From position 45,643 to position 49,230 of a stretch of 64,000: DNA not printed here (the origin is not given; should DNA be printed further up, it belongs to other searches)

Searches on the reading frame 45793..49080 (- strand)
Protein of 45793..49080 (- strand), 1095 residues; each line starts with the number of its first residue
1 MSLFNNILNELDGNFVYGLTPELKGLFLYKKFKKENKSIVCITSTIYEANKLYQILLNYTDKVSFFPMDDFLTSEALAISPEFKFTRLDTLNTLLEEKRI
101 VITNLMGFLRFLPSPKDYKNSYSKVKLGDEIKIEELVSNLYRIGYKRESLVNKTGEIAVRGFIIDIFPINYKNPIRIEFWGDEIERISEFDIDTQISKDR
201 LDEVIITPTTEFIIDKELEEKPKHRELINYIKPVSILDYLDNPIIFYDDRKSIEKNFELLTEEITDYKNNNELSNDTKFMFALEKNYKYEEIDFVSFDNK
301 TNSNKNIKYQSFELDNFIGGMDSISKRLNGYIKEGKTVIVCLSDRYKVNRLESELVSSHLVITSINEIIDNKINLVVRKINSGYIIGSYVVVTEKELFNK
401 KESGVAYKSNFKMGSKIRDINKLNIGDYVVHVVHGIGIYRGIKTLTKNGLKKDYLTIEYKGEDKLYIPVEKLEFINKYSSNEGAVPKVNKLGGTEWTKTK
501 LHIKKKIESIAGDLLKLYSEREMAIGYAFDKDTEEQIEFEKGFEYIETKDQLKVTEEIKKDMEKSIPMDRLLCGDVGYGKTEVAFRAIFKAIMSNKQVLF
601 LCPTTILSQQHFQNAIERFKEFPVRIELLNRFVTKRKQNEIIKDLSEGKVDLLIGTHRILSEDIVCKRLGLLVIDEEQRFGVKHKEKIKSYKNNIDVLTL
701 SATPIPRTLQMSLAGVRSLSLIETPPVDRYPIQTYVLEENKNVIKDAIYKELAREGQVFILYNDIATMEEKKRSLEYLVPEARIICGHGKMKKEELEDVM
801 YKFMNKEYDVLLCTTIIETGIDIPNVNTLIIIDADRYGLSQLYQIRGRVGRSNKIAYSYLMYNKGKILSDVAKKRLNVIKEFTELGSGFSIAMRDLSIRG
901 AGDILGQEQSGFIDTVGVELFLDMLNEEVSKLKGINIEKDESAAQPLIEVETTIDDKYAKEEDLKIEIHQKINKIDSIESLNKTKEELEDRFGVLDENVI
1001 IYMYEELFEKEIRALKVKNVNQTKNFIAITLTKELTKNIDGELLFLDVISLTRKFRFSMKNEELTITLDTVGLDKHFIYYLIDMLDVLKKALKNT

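Call 68: search_protein_families(library=pfam, proteins=[window:45793-49080:-], max_evalue=0.00001)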
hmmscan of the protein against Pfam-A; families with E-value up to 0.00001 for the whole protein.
window:45793-49080:- (1095 aa): 6 families
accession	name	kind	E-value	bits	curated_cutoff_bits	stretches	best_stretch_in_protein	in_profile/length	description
PF17757.6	UvrB_inter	-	1.3e-25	89.8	22.9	1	125-212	3-91/91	UvrB interaction domain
PF00271.37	Helicase_C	-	1e-24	87.3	23.5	1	746-852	8-109/110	Helicase conserved C-terminal domain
PF00270.35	DEAD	-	2.2e-24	86.5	26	1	549-710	2-165/167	DEAD/DEAH box helicase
PF02559.22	CarD_TRCF_RID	-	3.9e-20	72.1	23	1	423-479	1-57/57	CarD-like/TRCF RID domain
PF03461.20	TRCF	-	9.7e-12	45.5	25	1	949-1039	2-92/95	TRCF domain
PF04851.21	ResIII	-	9.5e-10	39.1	22.5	1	569-704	25-162/164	Type III restriction enzyme, res subunit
